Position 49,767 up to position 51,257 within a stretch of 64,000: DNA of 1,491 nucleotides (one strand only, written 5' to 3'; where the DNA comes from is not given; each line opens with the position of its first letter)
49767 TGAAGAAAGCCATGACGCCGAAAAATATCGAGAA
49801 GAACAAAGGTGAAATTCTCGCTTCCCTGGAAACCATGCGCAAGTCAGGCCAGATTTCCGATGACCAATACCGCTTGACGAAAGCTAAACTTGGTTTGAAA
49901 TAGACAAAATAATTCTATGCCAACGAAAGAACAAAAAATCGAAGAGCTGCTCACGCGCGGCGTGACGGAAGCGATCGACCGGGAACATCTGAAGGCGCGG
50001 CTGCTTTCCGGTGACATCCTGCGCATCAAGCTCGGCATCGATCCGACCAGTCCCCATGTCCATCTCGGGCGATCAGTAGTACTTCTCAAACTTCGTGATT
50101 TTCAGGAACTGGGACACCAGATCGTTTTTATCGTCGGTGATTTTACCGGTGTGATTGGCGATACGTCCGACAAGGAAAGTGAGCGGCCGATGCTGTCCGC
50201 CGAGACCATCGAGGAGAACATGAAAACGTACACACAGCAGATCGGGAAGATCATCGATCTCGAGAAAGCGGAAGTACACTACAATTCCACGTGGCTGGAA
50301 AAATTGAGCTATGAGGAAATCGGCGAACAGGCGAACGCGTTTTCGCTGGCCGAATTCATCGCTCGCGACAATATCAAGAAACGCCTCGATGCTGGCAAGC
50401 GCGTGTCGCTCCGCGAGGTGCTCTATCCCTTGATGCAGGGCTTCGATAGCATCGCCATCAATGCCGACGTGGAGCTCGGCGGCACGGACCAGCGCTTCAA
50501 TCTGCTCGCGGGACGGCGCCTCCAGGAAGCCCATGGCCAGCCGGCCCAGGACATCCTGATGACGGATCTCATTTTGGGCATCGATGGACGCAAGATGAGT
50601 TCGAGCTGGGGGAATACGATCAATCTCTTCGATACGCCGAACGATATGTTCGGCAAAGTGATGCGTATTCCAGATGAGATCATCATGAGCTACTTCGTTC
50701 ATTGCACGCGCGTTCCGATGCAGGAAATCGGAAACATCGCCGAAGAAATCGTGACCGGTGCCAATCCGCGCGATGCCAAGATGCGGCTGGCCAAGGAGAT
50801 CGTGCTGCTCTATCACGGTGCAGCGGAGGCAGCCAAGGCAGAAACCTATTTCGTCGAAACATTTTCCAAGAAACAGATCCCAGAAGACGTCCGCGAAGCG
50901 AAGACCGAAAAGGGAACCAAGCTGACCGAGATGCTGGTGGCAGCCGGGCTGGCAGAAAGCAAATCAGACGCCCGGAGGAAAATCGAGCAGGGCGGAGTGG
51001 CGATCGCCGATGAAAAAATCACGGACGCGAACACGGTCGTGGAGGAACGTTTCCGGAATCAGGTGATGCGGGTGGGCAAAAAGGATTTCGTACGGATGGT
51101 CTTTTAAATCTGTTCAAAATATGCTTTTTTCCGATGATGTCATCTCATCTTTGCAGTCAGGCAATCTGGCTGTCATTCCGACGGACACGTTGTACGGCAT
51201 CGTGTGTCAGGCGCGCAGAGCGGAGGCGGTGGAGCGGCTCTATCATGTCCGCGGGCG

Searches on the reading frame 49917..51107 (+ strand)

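Call 26: search_protein_families(library=pfam, proteins=[window:49917-51107:+], max_evalue=0.00001)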
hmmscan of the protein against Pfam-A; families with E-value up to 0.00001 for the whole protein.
window:49917-51107:+ (396 aa): 2 families
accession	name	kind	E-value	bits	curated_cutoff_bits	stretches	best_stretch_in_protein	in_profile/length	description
PF00579.31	tRNA-synt_1b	-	4.7e-67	226.8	21.1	1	35-316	6-291/292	tRNA synthetases class I (W and Y)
PF22421.1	SYY_C-terminal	-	2.7e-11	43.7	27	1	320-392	4-81/83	Tyrosine--tRNA ligase SYY-like C-terminal domain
